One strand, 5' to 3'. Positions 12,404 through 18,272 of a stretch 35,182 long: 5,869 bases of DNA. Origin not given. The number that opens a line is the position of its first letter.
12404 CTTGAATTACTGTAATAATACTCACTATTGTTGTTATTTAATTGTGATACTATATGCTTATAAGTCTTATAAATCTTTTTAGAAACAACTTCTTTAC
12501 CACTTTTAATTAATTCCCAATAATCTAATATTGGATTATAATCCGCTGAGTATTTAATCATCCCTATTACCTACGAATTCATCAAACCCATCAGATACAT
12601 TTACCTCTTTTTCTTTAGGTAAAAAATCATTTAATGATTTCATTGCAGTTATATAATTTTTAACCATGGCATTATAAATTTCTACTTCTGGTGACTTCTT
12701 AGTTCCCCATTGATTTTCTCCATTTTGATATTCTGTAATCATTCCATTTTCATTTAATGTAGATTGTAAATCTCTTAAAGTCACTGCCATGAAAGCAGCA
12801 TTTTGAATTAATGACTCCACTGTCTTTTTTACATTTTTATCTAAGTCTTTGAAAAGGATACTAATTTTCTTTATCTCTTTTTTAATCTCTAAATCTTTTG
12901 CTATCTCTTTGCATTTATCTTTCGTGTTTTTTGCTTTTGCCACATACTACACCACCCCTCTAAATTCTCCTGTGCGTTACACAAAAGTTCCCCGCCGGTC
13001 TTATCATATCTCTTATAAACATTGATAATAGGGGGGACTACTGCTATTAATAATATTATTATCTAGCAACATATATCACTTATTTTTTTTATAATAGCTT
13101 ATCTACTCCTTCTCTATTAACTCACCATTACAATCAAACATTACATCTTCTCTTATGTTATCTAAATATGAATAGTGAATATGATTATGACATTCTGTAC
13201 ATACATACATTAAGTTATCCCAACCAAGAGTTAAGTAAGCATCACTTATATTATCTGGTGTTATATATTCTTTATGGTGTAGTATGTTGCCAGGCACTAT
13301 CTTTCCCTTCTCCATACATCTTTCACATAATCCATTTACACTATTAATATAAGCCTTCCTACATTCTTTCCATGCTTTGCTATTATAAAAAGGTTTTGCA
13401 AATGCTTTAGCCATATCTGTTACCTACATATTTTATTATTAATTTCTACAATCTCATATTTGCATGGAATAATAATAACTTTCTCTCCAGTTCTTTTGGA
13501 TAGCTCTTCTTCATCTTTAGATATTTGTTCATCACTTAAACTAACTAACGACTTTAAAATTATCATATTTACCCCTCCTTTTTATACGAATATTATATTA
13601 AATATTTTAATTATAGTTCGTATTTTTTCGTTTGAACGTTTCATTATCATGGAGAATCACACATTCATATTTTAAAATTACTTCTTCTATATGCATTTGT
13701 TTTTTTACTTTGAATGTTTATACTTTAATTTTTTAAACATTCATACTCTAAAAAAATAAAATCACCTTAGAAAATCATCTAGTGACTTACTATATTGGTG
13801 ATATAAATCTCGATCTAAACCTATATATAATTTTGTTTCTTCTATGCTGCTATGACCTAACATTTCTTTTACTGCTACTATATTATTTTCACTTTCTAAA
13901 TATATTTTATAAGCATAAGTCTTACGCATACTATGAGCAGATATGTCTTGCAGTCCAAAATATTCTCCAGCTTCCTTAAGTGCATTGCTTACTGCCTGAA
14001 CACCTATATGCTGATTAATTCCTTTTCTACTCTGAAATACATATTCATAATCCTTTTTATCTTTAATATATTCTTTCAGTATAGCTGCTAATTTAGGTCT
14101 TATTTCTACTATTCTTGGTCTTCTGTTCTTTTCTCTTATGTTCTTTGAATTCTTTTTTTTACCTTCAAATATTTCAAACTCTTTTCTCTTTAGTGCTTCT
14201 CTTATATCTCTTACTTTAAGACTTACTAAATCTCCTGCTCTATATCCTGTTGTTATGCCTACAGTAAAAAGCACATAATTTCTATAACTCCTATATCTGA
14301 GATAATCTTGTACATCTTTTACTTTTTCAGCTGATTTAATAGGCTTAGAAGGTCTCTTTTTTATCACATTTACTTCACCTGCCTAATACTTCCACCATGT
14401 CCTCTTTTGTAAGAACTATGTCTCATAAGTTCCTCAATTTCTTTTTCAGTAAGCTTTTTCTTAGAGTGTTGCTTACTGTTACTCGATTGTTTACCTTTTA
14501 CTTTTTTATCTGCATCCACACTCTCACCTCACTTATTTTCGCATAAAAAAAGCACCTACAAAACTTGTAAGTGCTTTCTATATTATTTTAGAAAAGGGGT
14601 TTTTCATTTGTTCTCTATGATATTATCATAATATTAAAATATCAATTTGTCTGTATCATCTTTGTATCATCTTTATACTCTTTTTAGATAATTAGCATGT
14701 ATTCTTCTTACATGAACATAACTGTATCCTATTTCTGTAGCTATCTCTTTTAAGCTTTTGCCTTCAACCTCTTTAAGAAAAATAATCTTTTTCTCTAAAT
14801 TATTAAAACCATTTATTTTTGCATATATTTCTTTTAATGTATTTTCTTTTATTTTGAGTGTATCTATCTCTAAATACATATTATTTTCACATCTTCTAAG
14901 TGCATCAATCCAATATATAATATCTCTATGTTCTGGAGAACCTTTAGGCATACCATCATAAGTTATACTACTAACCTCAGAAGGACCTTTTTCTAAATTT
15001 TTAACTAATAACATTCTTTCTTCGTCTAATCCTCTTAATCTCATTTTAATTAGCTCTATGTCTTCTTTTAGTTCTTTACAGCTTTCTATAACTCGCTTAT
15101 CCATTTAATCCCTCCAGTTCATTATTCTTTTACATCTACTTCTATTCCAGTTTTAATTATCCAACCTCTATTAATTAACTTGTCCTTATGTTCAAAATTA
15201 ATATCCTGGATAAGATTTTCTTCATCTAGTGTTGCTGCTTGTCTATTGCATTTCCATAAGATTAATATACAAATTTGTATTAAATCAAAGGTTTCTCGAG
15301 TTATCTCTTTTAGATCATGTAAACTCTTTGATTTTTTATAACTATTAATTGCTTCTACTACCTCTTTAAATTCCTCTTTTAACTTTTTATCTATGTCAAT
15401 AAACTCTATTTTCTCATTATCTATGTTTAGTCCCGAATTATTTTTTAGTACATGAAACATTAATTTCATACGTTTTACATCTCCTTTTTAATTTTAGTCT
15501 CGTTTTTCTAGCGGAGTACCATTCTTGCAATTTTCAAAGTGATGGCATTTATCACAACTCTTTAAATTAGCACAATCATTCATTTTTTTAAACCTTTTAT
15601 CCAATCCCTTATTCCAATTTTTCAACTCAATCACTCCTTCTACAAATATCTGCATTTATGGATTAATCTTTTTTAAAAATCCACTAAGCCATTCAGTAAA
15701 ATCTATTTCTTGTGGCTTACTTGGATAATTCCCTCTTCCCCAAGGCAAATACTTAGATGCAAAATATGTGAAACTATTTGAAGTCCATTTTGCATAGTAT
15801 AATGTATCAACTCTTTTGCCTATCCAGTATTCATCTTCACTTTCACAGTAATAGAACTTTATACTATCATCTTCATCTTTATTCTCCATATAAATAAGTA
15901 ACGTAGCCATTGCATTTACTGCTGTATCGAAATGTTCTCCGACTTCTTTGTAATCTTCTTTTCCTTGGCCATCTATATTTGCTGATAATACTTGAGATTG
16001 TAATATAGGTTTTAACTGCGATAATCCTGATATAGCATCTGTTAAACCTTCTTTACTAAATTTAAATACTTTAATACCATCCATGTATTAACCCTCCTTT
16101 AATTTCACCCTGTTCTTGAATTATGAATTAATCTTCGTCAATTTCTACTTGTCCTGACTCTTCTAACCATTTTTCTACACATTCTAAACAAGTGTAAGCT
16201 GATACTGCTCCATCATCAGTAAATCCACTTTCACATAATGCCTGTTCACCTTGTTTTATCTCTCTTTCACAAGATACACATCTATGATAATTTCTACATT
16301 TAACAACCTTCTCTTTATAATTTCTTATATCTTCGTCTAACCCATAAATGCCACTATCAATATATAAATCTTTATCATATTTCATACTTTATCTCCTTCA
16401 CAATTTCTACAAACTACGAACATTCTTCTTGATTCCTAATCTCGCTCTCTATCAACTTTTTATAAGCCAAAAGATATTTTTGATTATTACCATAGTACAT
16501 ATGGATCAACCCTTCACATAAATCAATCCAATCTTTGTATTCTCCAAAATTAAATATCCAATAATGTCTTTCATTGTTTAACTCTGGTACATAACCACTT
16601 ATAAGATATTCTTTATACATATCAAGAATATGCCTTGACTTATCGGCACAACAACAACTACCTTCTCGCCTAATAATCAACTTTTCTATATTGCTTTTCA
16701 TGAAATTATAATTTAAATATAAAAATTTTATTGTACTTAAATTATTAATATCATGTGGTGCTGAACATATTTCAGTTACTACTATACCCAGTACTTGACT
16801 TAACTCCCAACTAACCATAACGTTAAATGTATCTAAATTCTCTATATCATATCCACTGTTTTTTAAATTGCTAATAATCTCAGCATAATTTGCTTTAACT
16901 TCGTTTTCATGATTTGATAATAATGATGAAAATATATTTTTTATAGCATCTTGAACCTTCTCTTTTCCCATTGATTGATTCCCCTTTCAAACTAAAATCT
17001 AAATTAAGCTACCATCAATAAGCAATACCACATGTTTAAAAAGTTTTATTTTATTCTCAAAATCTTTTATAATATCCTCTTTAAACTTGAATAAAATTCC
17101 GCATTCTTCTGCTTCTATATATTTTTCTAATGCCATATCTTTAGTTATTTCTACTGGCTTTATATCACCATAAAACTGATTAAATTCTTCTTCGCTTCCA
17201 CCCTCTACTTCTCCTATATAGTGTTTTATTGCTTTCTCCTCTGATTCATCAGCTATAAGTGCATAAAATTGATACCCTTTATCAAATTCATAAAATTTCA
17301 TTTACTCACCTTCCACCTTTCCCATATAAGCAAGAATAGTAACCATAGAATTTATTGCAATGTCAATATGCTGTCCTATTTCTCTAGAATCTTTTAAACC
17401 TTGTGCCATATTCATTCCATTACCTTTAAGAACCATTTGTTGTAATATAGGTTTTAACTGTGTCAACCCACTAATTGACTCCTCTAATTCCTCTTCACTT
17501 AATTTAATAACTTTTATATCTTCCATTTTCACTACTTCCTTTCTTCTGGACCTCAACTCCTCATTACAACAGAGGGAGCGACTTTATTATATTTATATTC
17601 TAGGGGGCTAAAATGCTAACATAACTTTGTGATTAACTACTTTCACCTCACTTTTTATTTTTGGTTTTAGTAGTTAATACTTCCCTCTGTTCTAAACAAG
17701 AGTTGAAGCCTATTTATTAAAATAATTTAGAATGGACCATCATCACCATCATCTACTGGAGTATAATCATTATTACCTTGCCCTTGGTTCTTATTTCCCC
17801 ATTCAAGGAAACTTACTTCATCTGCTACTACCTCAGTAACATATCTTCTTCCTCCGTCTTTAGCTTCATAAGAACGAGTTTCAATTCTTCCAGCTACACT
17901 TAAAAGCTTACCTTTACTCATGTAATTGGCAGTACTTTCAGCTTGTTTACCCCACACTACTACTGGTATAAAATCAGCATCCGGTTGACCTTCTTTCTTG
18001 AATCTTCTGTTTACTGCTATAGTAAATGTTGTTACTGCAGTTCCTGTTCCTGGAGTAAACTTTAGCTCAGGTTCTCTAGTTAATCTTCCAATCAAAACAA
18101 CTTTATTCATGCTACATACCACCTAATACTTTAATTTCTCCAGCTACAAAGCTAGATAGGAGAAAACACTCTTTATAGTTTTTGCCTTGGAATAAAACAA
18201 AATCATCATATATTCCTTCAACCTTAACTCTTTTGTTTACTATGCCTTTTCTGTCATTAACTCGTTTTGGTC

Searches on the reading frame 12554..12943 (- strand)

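Call 110: search_protein_families(library=pfam, proteins=[window:12554-12943:-], max_evalue=0.01)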
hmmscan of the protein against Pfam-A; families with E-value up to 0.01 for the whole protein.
window:12554-12943:- (129 aa): 2 families
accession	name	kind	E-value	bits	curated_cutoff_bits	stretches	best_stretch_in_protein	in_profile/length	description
PF05119.17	Terminase_4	-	0.00014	22.6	24.7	1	36-104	16-81/98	Phage terminase, small subunit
PF16522.10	FliS_cochap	-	0.0018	18.6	43.2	1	20-64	53-100/149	Flagellar FLiS export co-chaperone, HP1076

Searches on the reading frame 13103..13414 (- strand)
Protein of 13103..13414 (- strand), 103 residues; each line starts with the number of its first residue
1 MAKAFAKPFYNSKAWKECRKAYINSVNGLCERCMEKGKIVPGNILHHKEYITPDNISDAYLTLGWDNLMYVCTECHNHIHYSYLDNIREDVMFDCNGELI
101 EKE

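Call 110: search_protein_families(library=pfam, proteins=[window:13103-13414:-], max_evalue=0.01)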
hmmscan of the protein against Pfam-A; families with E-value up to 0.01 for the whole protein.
window:13103-13414:- (103 aa): 1 family
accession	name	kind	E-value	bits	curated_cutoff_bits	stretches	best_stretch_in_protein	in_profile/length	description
PF01844.29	HNH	-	2.1e-07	31.4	21.4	1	30-80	1-45/47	HNH endonuclease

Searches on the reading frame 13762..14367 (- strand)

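Call 44: search_protein_families(library=pfam, proteins=[window:13762-14367:-], max_evalue=0.01)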
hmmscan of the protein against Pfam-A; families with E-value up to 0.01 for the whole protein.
window:13762-14367:- (201 aa): 1 family
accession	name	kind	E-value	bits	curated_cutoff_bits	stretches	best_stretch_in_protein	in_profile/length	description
PF00589.27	Phage_integrase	-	2.9e-21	76.4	27.1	1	15-184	7-168/172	Phage integrase family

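Call 108: search_protein_families(library=phrogs, proteins=[window:13762-14367:-], max_evalue=0.001)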
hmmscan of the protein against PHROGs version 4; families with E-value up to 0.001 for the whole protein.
window:13762-14367:- (201 aa): 4 families
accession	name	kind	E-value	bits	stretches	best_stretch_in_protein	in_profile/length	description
phrog_216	-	integration and excision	5.4e-59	200.7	1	4-198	49-238/301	integrase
phrog_1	-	integration and excision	7.8e-25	89.2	1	13-189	273-440/611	integrase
phrog_7269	-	integration and excision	8.4e-12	45.9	1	118-188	5-73/89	integrase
phrog_7685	-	integration and excision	2.9e-06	28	1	79-178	124-216/240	integrase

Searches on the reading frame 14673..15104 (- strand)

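Call 110: search_protein_families(library=pfam, proteins=[window:14673-15104:-], max_evalue=0.01)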
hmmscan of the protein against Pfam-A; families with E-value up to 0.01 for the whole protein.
window:14673-15104:- (143 aa): 3 families
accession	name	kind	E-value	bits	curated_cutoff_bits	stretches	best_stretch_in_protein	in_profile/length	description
PF04545.22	Sigma70_r4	-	0.00014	21.8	24.1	1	104-142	9-47/50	Sigma-70, region 4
PF08281.18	Sigma70_r4_2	-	0.001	19.1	25.7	1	97-132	8-43/54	Sigma-70, region 4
PF13384.12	HTH_23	-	0.0017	18.6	24.6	1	107-140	8-42/50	Homeodomain-like domain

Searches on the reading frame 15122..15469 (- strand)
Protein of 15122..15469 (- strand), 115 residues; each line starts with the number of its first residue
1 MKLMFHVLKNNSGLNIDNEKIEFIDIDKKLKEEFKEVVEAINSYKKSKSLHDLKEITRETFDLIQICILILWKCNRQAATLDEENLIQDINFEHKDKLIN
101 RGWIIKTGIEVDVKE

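Call 110: search_protein_families(library=pfam, proteins=[window:15122-15469:-], max_evalue=0.01)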
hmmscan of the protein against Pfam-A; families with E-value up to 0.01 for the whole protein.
window:15122-15469:- (115 aa): 1 family
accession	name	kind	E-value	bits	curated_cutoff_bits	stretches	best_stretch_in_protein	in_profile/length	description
PF01503.22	PRA-PH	-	0.00063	20.6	21.3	1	25-64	27-61/86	Phosphoribosyl-ATP pyrophosphohydrolase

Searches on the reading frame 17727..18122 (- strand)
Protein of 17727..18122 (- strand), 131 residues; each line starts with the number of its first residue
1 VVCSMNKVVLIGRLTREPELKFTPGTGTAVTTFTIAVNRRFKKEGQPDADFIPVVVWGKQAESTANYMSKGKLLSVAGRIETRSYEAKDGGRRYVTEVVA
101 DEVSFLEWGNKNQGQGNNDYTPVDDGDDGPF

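Call 110: search_protein_families(library=pfam, proteins=[window:17727-18122:-], max_evalue=0.01)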
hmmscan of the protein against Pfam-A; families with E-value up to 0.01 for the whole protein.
window:17727-18122:- (131 aa): 1 family
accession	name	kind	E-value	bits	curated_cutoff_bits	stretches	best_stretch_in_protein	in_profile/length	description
PF00436.31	SSB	-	2.5e-35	121.1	26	1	5-106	1-104/104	Single-strand binding protein family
